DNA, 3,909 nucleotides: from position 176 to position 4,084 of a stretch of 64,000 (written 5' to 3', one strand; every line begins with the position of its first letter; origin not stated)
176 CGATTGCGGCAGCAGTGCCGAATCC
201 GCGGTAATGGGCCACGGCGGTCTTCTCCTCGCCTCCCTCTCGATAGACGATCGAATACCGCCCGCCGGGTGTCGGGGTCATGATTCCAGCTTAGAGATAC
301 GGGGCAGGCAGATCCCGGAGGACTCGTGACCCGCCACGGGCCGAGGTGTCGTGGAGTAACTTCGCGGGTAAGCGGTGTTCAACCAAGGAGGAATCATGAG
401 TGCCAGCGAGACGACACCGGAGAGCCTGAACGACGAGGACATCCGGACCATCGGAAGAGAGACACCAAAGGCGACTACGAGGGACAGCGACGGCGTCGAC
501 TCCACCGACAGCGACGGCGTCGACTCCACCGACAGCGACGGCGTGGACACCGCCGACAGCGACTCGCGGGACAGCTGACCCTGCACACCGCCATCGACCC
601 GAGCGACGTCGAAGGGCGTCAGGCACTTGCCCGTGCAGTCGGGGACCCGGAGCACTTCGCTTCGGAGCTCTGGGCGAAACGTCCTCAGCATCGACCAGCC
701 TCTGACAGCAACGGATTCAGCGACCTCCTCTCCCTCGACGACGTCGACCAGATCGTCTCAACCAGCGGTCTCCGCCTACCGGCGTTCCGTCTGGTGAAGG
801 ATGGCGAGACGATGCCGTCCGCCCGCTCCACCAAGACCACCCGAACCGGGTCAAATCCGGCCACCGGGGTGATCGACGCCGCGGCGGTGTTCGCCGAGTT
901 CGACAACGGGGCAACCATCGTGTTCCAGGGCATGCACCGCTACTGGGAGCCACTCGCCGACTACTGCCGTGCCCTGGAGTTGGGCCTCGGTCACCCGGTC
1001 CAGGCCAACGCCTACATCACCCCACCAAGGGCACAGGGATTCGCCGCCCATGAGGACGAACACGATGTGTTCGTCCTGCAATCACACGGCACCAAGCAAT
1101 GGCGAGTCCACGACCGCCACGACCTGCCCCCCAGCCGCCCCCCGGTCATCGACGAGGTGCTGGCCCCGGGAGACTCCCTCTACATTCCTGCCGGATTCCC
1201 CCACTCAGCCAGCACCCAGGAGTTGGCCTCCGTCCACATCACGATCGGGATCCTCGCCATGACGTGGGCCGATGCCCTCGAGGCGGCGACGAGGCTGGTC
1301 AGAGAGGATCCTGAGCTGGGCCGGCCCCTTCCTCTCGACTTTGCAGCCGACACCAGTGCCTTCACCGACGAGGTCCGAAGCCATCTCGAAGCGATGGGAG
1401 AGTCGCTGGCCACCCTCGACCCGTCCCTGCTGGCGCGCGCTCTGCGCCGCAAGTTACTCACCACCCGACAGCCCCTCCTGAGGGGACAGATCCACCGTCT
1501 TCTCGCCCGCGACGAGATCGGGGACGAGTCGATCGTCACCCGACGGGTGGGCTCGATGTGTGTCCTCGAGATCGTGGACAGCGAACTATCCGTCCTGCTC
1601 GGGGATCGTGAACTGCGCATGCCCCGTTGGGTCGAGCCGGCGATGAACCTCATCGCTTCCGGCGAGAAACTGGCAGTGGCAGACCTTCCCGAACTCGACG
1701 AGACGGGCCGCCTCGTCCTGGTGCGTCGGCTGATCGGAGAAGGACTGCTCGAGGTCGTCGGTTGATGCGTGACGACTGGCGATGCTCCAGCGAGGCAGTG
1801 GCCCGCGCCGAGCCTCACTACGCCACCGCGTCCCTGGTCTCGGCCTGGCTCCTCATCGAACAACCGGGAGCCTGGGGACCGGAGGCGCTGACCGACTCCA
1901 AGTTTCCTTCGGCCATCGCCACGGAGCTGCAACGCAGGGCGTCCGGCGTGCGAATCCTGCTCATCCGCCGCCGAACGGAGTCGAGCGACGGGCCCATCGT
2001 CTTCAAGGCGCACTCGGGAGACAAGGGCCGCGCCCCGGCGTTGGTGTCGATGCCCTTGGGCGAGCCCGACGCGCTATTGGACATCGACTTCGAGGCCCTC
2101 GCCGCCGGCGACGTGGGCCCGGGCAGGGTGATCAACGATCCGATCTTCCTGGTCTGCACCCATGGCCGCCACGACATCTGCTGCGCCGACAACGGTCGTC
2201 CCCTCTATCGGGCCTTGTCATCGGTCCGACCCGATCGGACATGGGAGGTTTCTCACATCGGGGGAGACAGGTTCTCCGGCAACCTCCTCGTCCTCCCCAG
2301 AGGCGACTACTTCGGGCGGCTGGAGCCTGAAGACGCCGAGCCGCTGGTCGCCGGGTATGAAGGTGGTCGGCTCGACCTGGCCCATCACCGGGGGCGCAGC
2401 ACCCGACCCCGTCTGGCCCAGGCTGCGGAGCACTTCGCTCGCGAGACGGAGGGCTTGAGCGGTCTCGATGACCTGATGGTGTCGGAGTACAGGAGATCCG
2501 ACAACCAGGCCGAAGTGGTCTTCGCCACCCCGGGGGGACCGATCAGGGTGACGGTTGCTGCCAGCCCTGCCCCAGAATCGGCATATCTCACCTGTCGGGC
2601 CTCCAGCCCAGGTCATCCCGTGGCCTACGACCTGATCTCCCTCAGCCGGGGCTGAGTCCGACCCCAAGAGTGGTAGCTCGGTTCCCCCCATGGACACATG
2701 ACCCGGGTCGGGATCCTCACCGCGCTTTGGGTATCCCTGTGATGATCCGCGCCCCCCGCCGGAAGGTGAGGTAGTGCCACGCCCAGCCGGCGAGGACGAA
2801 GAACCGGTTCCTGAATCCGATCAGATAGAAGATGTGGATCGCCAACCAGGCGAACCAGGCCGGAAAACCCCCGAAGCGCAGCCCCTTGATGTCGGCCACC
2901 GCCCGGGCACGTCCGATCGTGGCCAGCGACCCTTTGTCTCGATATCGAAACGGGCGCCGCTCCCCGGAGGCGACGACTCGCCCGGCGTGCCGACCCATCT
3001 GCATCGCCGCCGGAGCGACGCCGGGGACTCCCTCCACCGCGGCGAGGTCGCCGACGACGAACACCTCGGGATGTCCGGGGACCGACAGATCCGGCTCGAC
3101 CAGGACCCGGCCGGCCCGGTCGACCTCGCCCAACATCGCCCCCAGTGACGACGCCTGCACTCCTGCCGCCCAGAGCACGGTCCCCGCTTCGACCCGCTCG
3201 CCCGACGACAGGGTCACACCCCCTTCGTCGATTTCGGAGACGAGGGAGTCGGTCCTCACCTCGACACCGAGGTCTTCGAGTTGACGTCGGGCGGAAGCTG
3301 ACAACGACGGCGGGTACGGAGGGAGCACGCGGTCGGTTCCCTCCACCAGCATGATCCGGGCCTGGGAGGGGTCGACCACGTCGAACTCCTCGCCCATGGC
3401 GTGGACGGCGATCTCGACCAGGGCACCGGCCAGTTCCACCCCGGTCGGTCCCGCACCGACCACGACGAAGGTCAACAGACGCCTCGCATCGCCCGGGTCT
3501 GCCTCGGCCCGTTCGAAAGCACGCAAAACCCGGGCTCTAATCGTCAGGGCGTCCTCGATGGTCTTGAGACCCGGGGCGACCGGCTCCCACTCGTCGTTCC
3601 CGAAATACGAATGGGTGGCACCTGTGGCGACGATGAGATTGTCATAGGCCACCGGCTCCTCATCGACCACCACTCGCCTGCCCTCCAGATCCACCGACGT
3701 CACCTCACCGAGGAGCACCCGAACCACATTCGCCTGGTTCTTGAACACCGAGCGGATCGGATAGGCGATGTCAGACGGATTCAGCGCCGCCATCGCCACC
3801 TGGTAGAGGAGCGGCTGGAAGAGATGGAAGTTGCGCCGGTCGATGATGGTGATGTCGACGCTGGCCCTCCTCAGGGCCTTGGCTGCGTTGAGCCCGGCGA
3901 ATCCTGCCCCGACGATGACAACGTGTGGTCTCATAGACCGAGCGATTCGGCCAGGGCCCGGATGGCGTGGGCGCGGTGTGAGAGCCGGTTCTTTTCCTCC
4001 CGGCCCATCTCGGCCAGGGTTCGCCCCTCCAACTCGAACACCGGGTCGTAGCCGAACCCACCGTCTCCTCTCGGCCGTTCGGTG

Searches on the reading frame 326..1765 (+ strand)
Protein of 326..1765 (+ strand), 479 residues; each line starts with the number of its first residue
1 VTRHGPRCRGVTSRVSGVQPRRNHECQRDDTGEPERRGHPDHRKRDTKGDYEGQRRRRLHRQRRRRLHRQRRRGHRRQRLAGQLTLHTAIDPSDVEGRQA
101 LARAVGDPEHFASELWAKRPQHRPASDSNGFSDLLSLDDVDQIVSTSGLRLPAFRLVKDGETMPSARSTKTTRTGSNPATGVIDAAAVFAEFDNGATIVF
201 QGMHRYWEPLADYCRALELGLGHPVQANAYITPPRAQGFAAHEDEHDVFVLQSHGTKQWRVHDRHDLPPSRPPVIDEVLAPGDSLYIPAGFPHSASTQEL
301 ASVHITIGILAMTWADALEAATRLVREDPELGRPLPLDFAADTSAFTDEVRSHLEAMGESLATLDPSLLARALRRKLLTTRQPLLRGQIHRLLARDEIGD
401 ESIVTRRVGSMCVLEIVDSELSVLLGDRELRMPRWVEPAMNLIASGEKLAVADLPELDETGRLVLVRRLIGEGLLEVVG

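Call 67: search_protein_families(library=pfam, proteins=[window:326-1765:+], max_evalue=0.00001)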
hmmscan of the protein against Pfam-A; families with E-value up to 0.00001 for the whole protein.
window:326-1765:+ (479 aa): 1 family
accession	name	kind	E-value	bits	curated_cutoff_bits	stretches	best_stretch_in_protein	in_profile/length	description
PF08007.18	JmjC_2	-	1.3e-23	83.4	22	1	224-316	23-126/127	JmjC domain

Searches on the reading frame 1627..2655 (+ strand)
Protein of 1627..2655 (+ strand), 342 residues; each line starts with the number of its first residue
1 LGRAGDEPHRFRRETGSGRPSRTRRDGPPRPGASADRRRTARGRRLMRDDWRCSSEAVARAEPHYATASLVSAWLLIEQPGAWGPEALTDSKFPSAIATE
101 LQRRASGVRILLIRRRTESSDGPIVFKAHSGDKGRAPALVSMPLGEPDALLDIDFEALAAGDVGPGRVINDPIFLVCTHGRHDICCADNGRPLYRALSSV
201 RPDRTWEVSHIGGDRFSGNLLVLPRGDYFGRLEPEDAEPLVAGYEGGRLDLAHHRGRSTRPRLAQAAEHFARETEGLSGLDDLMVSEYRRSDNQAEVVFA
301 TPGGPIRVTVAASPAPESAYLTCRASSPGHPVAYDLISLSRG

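Call 67: search_protein_families(library=pfam, proteins=[window:1627-2655:+], max_evalue=0.00001)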
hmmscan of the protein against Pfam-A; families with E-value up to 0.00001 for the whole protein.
window:1627-2655:+ (342 aa): 1 family
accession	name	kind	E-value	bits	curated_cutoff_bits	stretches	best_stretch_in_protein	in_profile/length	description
PF06999.17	Suc_Fer-like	-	1.3e-19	71.4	34.9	1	69-242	6-176/191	Sucrase/ferredoxin-like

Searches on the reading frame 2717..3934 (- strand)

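Call 67: search_protein_families(library=pfam, proteins=[window:2717-3934:-], max_evalue=0.00001)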
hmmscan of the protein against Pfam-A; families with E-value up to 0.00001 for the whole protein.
window:2717-3934:- (405 aa): 7 families
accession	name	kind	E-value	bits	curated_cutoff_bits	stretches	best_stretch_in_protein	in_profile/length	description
PF07992.20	Pyr_redox_2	-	1.5e-53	182.5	26.1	1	4-314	2-291/291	Pyridine nucleotide-disulphide oxidoreductase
PF00070.33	Pyr_redox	-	1.2e-16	61.4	22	1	156-240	2-71/82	Pyridine nucleotide-disulphide oxidoreductase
PF01266.30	DAO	-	1.5e-11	44.9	27.9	0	208-272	148-217/353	FAD dependent oxidoreductase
PF22366.1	NDH2_C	-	6.9e-10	39.4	27.7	1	334-392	2-61/62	NDH2 C-terminal domain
PF13450.12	NAD_binding_8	-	9e-08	32.7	21.9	1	7-35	1-29/68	NAD(P)-binding Rossmann-like domain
PF01494.25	FAD_binding_3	-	1.6e-06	28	22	0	4-35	3-34/349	FAD binding domain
PF13738.12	Pyr_redox_3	-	8.3e-06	25.7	30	0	6-35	1-31/305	Pyridine nucleotide-disulphide oxidoreductase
